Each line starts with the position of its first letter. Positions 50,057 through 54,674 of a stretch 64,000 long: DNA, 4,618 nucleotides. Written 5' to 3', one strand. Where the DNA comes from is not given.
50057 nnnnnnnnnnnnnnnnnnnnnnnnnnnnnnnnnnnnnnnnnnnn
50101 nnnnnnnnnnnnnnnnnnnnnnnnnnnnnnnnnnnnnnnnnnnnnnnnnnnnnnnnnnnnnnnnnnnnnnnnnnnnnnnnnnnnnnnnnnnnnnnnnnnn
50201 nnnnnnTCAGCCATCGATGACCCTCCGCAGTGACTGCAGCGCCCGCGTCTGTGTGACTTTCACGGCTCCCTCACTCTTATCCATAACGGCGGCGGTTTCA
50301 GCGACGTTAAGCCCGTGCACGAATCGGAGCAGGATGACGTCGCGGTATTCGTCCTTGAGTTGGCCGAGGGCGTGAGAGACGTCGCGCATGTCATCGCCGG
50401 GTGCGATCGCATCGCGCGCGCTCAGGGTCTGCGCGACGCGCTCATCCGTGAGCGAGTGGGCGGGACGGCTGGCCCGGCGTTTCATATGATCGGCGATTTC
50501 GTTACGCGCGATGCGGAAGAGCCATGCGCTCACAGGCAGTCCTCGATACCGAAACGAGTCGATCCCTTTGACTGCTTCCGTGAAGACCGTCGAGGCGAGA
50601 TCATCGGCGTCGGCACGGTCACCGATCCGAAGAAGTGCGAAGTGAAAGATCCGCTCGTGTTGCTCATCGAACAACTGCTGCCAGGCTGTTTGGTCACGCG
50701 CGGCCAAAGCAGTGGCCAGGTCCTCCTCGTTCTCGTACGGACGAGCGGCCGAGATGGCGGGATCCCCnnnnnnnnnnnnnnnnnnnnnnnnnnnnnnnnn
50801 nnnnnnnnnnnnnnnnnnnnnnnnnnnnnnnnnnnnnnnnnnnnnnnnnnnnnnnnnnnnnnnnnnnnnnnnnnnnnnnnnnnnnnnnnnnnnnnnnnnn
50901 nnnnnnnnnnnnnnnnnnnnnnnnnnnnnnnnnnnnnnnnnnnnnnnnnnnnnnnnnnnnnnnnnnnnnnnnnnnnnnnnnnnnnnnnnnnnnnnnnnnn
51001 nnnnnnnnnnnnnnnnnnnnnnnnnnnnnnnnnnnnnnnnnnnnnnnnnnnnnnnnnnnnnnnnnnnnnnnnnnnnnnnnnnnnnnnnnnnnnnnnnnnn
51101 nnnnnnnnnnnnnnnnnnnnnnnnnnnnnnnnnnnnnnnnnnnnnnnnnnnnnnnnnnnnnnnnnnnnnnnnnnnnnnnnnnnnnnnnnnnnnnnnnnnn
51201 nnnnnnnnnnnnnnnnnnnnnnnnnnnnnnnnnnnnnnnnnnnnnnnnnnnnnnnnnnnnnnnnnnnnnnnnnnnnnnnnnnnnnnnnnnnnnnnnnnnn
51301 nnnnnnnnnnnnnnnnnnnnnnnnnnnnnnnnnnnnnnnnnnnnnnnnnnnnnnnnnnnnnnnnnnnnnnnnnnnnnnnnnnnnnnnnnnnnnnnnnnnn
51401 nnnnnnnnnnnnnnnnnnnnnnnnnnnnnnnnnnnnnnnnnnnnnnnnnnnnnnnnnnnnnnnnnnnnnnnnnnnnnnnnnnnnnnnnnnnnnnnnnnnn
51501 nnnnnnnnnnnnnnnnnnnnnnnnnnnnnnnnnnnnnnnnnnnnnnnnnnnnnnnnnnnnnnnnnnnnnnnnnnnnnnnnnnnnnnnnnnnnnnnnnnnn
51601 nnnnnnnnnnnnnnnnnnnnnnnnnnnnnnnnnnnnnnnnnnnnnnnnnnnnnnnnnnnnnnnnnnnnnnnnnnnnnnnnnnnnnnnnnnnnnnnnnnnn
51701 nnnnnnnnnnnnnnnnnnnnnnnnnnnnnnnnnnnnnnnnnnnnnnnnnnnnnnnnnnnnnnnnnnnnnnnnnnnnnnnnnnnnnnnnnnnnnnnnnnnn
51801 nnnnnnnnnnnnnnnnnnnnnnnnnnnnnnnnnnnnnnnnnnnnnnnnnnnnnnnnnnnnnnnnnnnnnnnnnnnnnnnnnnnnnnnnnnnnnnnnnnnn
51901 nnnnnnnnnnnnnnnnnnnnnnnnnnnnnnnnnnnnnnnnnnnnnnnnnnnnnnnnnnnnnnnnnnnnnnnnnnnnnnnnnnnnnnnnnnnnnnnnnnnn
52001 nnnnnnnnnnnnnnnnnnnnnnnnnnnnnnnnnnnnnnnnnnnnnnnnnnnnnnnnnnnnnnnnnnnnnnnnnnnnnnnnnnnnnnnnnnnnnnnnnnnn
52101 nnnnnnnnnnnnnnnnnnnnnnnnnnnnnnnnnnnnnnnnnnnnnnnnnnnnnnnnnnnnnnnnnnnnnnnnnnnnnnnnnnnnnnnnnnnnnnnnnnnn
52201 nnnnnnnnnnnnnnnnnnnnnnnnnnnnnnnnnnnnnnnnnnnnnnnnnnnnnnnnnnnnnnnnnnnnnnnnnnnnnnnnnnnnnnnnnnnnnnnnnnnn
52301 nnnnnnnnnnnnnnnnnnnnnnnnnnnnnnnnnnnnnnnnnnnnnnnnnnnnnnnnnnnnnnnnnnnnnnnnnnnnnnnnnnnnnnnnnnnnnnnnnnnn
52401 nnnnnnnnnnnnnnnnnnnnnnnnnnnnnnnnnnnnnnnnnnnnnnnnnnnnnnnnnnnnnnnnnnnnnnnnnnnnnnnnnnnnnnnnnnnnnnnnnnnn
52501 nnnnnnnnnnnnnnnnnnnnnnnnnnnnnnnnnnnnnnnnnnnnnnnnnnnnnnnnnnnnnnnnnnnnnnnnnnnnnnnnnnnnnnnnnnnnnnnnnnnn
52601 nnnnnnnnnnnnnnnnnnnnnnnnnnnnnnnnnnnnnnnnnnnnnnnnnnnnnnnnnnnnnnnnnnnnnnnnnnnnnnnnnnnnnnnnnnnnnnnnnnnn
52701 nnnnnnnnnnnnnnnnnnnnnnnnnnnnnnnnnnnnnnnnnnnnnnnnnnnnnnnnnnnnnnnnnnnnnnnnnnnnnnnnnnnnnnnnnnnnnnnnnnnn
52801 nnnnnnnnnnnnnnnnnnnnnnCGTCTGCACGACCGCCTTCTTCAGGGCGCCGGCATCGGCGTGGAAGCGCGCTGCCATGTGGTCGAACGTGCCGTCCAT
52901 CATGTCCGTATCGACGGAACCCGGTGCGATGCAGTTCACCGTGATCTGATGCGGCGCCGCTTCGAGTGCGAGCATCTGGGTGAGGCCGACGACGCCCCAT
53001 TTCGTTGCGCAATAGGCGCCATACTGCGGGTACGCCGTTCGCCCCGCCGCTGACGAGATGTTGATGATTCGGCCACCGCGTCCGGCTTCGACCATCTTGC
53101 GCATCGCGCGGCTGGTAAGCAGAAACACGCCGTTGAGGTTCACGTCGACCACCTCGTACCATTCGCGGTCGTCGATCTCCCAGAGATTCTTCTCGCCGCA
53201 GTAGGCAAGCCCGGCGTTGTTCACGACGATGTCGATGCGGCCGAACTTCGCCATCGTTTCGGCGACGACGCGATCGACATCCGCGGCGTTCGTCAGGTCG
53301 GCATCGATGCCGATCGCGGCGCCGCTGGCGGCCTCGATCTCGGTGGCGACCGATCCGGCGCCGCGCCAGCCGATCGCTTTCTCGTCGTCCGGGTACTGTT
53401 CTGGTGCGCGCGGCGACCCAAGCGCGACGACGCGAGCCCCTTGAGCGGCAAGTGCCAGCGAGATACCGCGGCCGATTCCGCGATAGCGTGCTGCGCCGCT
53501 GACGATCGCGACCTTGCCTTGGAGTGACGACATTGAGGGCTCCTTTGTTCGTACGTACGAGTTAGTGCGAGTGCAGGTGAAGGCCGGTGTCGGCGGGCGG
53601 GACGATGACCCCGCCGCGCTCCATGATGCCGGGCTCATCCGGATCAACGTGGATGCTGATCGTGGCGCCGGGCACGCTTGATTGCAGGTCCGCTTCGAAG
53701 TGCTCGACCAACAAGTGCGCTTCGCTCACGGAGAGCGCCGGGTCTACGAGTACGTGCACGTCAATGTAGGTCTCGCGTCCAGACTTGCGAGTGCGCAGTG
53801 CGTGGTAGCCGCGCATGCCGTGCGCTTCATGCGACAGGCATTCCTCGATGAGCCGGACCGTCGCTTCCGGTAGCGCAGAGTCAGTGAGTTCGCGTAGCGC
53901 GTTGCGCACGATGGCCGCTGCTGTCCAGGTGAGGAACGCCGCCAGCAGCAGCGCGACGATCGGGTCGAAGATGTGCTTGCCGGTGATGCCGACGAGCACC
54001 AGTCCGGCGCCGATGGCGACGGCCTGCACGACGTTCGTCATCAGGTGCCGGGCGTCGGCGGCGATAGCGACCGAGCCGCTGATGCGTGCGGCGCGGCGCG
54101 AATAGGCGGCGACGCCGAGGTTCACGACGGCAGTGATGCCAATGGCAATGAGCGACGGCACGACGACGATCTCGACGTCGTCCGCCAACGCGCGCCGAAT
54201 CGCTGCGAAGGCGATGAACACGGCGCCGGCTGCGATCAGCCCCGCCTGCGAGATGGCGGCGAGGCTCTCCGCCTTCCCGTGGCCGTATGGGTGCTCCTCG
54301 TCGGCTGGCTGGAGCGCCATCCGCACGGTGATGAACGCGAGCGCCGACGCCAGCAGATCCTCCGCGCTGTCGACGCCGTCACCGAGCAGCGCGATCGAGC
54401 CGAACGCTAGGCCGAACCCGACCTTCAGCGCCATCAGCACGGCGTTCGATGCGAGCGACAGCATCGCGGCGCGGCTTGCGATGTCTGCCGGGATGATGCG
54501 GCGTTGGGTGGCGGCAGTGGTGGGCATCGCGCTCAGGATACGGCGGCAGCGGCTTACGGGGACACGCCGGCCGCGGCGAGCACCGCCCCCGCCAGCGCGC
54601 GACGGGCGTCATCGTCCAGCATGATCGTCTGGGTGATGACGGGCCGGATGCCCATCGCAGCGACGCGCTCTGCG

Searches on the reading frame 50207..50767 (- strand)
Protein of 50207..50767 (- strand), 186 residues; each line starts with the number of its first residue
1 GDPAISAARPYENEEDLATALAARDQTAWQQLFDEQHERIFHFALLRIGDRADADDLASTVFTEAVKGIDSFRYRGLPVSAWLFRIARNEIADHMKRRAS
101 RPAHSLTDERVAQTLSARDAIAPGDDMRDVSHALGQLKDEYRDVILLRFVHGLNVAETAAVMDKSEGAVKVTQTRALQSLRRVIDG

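Call 35: search_protein_families(library=pfam, proteins=[window:50207-50767:-], max_evalue=0.00001)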
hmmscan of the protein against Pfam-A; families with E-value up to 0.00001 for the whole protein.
window:50207-50767:- (186 aa): 3 families
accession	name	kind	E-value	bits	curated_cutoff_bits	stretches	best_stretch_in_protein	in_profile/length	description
PF04542.20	Sigma70_r2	-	4.4e-14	52.5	24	1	33-99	2-69/71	Sigma-70 region 2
PF04545.22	Sigma70_r4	-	6e-12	45.3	24.1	1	133-181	1-49/50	Sigma-70, region 4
PF08281.18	Sigma70_r4_2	-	1.4e-11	44.3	25.7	1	129-180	3-54/54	Sigma-70, region 4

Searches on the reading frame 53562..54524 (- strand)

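Call 35: search_protein_families(library=pfam, proteins=[window:53562-54524:-], max_evalue=0.00001)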
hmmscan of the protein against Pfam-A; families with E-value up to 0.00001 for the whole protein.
window:53562-54524:- (320 aa): 2 families
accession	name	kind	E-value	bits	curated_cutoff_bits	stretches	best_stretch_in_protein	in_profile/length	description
PF01545.26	Cation_efflux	-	2.8e-37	128.9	26.6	1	21-213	2-197/198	Cation efflux family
PF16916.11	ZT_dimer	-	8.2e-20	71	26.7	1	218-295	1-77/78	Dimerisation domain of Zinc Transporter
